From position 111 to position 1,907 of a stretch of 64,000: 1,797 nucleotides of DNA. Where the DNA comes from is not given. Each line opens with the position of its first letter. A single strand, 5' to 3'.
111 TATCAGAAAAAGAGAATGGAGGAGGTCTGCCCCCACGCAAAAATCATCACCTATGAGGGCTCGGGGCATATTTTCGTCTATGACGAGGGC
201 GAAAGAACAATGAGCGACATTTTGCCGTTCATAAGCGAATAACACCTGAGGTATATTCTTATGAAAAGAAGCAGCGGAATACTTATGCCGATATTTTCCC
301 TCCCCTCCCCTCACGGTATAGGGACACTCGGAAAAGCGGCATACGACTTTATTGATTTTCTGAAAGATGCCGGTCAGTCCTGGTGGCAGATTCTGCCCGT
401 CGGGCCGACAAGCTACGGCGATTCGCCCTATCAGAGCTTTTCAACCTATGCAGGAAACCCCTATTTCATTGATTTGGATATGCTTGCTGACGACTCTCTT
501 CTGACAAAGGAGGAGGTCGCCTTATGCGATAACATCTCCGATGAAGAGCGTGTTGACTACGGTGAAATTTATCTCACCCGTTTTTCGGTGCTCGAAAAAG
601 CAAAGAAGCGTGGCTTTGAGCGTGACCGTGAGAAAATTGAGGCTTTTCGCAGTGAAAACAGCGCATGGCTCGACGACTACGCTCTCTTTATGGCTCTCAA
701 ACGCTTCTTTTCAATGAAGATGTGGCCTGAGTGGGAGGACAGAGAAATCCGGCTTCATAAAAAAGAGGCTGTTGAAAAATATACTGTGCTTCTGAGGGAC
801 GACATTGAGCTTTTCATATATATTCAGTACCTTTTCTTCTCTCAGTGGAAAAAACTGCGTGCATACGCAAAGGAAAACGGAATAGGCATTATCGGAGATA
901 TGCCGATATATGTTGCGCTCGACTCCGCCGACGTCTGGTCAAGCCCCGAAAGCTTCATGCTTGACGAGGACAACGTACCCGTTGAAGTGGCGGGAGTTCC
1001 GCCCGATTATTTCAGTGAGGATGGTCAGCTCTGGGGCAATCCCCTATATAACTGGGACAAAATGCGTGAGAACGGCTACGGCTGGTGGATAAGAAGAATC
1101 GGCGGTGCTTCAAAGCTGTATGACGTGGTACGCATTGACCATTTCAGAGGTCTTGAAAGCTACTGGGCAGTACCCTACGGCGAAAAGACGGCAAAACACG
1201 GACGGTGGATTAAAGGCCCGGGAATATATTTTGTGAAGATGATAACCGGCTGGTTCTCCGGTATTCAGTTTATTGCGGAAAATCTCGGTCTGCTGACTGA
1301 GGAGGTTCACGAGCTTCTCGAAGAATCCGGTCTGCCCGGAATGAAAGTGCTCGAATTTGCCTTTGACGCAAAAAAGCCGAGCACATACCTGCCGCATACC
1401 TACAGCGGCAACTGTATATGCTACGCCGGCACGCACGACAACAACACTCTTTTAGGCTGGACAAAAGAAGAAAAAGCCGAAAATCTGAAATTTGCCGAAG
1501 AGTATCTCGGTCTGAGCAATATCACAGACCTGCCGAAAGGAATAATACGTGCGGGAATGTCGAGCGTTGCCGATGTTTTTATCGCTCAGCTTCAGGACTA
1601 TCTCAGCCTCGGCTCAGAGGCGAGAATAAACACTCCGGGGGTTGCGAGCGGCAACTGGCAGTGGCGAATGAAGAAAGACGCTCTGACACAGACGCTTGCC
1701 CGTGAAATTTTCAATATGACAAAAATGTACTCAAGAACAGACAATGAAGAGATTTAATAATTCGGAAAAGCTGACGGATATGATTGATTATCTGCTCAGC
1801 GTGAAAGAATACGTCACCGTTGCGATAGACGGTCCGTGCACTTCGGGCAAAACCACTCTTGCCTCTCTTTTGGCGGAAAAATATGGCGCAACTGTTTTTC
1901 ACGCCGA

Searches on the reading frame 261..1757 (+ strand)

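Call 34: search_protein_families(library=pfam, proteins=[window:261-1757:+], max_evalue=0.00001)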
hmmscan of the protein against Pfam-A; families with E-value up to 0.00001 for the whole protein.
window:261-1757:+ (498 aa): 1 family
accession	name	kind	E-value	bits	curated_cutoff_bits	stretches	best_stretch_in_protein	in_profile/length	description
PF02446.23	Glyco_hydro_77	-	2.5e-179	597.5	25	1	9-475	1-464/465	4-alpha-glucanotransferase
